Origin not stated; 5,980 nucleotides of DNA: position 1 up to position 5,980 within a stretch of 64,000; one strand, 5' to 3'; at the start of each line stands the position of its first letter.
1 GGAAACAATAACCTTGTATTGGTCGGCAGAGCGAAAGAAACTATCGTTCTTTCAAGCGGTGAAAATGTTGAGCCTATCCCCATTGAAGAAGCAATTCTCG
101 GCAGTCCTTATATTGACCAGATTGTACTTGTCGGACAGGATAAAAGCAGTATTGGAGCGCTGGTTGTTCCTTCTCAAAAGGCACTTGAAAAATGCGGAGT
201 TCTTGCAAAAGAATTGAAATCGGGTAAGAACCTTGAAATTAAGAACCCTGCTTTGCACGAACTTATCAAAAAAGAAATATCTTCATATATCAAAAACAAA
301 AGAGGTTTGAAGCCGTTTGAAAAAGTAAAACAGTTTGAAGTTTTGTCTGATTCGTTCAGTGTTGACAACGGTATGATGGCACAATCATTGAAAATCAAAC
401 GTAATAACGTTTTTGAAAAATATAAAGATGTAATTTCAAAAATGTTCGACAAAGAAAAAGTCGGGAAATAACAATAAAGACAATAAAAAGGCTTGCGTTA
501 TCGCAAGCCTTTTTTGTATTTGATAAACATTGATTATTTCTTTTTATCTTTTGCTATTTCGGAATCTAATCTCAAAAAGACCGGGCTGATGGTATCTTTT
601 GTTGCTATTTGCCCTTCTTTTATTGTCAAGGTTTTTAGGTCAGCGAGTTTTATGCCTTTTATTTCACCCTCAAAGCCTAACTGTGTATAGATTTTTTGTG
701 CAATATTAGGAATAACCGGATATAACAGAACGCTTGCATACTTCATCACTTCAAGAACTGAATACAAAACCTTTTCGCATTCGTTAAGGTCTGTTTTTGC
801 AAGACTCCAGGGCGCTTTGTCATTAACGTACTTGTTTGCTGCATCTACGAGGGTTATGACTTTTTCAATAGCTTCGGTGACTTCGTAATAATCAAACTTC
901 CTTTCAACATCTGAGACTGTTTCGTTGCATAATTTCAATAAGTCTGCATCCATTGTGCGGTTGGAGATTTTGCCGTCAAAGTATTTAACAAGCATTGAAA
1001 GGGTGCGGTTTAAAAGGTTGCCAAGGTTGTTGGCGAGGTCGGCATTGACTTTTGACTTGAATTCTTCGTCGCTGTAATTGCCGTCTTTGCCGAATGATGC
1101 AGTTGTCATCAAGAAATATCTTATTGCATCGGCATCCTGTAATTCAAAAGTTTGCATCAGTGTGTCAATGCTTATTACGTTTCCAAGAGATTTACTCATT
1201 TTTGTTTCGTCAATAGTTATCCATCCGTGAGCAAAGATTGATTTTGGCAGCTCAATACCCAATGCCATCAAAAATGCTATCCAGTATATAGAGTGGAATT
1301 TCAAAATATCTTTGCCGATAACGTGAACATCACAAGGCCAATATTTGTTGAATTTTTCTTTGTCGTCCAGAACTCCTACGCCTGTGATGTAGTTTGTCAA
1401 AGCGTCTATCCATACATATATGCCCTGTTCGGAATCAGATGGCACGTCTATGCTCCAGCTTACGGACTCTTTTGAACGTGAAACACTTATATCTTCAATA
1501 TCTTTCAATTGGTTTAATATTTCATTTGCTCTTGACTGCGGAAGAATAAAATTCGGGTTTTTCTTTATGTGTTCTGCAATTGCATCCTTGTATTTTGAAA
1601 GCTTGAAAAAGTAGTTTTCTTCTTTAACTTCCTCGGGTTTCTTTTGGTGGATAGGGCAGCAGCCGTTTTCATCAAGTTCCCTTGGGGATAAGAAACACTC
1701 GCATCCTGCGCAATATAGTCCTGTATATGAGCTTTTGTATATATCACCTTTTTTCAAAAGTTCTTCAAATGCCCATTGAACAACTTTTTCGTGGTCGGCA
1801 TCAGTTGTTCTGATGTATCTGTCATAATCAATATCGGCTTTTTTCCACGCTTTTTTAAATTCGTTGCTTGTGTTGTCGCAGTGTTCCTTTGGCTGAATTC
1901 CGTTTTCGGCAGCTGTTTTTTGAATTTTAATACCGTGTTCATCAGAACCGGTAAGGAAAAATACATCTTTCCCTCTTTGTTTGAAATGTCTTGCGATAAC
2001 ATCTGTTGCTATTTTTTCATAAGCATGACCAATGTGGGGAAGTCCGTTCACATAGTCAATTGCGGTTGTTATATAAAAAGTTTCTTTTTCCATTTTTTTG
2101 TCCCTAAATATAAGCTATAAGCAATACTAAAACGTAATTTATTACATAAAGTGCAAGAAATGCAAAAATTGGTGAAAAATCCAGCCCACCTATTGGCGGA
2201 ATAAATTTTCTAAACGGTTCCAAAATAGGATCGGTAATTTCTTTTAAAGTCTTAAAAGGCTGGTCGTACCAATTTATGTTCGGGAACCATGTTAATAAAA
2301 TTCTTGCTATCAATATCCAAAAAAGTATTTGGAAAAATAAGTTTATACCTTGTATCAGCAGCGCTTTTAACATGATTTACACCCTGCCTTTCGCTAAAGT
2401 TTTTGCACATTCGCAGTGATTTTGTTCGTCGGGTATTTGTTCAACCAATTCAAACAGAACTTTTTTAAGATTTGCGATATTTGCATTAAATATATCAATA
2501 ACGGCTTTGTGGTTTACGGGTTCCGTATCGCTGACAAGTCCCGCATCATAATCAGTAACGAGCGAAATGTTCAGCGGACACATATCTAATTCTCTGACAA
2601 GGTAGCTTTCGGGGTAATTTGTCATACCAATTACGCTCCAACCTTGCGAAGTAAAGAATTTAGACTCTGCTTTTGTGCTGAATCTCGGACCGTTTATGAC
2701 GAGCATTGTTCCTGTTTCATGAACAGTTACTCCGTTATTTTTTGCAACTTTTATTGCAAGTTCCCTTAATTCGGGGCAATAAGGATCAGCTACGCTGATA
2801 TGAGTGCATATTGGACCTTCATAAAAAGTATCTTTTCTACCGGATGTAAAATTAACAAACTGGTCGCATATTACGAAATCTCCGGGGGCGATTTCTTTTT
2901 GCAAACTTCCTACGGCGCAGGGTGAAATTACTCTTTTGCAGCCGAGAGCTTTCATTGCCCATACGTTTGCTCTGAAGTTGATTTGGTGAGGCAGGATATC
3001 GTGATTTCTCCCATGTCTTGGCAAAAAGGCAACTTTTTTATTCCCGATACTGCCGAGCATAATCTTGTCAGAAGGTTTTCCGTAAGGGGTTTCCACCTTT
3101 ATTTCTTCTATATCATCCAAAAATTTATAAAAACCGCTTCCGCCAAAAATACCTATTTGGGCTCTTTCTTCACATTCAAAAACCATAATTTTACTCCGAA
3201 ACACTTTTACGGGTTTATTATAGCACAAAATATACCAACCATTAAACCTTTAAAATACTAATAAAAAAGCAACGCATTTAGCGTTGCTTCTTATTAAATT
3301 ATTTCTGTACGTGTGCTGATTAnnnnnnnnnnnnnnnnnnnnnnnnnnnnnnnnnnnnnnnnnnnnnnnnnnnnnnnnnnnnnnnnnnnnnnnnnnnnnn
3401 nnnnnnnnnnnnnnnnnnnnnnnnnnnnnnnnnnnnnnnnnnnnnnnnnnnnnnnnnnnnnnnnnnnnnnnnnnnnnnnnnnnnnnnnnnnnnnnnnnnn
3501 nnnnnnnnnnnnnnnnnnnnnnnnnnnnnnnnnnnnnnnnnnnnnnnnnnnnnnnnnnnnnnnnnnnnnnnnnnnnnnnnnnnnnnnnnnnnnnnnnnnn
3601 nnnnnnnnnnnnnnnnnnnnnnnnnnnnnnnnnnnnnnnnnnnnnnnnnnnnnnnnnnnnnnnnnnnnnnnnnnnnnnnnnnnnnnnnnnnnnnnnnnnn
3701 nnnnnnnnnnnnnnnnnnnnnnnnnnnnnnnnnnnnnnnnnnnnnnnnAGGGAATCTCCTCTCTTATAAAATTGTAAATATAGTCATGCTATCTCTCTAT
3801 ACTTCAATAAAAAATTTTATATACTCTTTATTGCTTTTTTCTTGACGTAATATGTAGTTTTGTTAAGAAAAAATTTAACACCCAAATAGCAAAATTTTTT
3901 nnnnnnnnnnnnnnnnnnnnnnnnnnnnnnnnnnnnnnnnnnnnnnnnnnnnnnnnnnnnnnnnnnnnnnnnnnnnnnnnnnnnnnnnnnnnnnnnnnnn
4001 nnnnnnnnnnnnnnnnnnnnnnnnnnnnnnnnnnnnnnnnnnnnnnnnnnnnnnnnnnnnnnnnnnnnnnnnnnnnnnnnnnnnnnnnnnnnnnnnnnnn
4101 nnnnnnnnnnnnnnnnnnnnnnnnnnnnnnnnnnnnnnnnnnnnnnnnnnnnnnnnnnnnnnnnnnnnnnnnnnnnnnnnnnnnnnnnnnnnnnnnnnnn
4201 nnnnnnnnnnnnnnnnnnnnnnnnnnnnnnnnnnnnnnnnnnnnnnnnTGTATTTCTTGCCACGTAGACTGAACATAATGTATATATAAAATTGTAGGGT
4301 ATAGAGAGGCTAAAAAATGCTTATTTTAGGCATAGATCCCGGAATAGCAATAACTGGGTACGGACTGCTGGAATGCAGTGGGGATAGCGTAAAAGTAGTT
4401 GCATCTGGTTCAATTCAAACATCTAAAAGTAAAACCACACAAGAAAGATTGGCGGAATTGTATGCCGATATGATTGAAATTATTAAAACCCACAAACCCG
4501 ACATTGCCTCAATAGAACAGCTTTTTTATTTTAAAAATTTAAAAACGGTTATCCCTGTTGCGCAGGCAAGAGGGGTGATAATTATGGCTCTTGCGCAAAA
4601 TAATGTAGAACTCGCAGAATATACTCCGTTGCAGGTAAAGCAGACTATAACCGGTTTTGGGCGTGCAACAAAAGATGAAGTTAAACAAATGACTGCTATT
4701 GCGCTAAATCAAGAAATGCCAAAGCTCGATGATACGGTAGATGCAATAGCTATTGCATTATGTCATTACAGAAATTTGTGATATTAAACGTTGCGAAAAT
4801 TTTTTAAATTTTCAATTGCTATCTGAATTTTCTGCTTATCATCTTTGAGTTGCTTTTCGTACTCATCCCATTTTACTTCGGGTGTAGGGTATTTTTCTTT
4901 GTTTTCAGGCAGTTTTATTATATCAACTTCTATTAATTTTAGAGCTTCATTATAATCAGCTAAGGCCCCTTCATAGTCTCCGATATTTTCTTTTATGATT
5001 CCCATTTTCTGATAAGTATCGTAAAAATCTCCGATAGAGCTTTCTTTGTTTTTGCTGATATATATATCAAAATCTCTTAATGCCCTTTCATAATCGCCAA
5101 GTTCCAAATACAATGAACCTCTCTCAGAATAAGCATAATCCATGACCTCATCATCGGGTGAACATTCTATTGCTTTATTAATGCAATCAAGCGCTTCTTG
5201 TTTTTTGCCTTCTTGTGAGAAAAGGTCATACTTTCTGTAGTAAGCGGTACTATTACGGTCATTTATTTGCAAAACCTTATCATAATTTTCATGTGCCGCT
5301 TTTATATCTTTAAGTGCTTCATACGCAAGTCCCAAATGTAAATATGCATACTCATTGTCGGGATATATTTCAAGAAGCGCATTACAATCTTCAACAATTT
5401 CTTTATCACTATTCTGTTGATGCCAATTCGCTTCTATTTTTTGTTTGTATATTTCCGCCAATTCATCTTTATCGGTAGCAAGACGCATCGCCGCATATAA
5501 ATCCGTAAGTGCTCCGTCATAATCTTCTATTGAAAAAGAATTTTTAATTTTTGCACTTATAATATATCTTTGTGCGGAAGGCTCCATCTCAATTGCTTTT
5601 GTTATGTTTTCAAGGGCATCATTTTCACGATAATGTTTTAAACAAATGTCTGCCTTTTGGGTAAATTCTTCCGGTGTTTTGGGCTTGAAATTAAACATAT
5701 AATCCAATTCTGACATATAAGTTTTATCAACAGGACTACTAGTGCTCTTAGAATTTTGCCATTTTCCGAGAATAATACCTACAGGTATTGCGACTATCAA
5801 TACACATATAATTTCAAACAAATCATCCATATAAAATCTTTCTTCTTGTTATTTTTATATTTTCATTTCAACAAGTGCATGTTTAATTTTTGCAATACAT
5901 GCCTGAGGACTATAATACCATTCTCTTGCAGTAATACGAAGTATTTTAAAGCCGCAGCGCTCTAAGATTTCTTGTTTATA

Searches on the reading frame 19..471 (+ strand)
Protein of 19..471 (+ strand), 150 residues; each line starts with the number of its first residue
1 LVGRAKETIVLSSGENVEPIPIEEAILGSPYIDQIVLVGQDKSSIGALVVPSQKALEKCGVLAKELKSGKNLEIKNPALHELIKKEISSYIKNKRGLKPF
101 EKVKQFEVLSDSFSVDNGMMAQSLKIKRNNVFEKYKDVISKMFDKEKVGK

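Call 37: search_protein_families(library=pfam, proteins=[window:19-471:+], max_evalue=0.001)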
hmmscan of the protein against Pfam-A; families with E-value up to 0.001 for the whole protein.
window:19-471:+ (150 aa): 1 family
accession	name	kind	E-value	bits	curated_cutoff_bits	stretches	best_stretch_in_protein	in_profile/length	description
PF23562.2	AMP-binding_C_3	-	2.5e-14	54.1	20.8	1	7-56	2-52/124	AMP-binding enzyme C-terminal domain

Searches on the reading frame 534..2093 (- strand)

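Call 37: search_protein_families(library=pfam, proteins=[window:534-2093:-], max_evalue=0.001)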
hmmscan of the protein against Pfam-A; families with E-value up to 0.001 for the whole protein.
window:534-2093:- (519 aa): 6 families
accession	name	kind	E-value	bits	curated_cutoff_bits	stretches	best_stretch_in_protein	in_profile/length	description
PF09334.17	tRNA-synt_1g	-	7.9e-107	357.8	20.1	2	143-365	166-391/391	tRNA synthetases class I (M)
PF00133.28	tRNA-synt_1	-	2.7e-35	122.4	22.7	2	2-208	21-237/414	tRNA synthetases class I (I, L, M and V)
PF01406.26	tRNA-synt_1e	-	1.3e-18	67.9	27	2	254-347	208-298/301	tRNA synthetases class I (C) catalytic domain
PF19303.5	Anticodon_3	-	1.4e-09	38.4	23.5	1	382-475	11-104/152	Anticodon binding domain of methionyl tRNA ligase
PF08264.19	Anticodon_1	-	7.7e-09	36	25.1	1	382-478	1-99/148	Anticodon-binding domain of tRNA ligase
PF01921.24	tRNA-synt_1f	-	1.3e-07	31.3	27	0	255-330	236-311/360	tRNA synthetases class I (K)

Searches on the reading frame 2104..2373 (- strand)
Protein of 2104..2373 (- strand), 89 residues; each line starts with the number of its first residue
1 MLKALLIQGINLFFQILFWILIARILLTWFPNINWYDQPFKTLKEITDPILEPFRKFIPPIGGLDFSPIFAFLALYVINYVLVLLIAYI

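Call 37: search_protein_families(library=pfam, proteins=[window:2104-2373:-], max_evalue=0.001)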
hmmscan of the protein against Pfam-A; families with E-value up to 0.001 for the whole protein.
window:2104-2373:- (89 aa): 1 family
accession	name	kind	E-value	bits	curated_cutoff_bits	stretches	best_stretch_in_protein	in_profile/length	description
PF02325.22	YGGT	-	7e-23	81.3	27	1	12-82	2-70/70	YGGT family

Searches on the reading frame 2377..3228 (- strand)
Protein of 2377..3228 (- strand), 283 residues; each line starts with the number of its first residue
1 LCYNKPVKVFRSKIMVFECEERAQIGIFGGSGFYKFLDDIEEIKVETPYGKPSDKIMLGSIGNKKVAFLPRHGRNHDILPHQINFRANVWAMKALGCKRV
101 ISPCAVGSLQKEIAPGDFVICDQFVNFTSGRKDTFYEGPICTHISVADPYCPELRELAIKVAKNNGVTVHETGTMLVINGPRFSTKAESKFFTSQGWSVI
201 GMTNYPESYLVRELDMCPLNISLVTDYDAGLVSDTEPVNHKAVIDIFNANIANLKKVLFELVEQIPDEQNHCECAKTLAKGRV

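Call 37: search_protein_families(library=pfam, proteins=[window:2377-3228:-], max_evalue=0.001)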
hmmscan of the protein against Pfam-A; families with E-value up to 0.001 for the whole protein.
window:2377-3228:- (283 aa): 1 family
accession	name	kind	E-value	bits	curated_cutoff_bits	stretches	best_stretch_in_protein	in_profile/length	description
PF01048.26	PNP_UDP_1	-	3.7e-43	148.1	25.1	1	25-262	2-232/233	Phosphorylase superfamily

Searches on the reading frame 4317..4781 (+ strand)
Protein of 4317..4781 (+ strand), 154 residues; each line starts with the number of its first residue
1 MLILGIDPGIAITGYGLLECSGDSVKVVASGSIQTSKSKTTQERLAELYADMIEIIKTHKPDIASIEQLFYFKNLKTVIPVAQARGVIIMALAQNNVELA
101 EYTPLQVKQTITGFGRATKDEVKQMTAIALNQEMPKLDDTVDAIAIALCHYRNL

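Call 37: search_protein_families(library=pfam, proteins=[window:4317-4781:+], max_evalue=0.001)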
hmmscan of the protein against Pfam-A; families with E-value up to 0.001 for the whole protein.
window:4317-4781:+ (154 aa): 1 family
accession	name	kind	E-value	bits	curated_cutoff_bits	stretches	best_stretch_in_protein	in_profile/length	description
PF02075.23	RuvC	-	5.8e-44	150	22.2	1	3-150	1-148/148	Crossover junction endodeoxyribonuclease RuvC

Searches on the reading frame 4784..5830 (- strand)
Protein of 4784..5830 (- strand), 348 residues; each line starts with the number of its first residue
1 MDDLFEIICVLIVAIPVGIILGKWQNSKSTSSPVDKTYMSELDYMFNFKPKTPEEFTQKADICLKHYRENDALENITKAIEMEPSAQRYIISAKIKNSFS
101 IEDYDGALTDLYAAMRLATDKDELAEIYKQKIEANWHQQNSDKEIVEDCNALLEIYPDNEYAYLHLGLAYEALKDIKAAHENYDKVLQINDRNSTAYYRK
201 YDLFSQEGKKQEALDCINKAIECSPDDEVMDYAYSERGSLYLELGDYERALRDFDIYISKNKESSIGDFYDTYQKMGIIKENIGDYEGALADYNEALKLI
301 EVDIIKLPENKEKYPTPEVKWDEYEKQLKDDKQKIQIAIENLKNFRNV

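Call 37: search_protein_families(library=pfam, proteins=[window:4784-5830:-], max_evalue=0.001)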
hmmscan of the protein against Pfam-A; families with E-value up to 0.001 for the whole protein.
window:4784-5830:- (348 aa): 14 families
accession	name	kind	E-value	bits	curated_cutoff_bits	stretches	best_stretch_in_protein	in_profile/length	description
PF07719.23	TPR_2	-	3.9e-18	64.4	27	1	161-193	2-34/34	Tetratricopeptide repeat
PF00515.34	TPR_1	-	5.4e-17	61.3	27.8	1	161-192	2-33/34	Tetratricopeptide repeat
PF13371.12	TPR_9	-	3.9e-13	49.6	35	1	206-263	7-61/73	Tetratricopeptide repeat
PF13181.12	TPR_8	-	6.6e-13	48.1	25.7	0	162-191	3-32/34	Tetratricopeptide repeat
PF13431.12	TPR_17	-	2.3e-11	43.5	24.4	0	216-251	1-33/34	Tetratricopeptide repeat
PF13432.12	TPR_16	-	5e-11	43.3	32.7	0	166-227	3-64/65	Tetratricopeptide repeat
PF13428.12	TPR_14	-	5.2e-11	42.5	23.5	0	162-199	3-40/44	Tetratricopeptide repeat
PF13414.12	TPR_11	-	2.7e-09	37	26.8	0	284-299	8-23/42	TPR repeat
PF13424.12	TPR_12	-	4.7e-08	33.6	30.1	0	162-223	5-74/77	Tetratricopeptide repeat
PF13174.12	TPR_6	-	2.6e-06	28.1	26.3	0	161-188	1-28/33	Tetratricopeptide repeat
PF01239.28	PPTA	-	0.00013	21.9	29.5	0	147-170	6-29/32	Protein prenyltransferase alpha subunit repeat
PF13374.12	TPR_10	-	0.00014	22.2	27.5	0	162-189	4-31/42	Tetratricopeptide repeat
PF23914.1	TPR_CcmH_CycH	-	0.00024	21.4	42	0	100-196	62-157/158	Cytochrome c-type biogenesis protein H TPR domain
PF14559.12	TPR_19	-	0.00099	19.8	25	0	173-229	4-60/68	Tetratricopeptide repeat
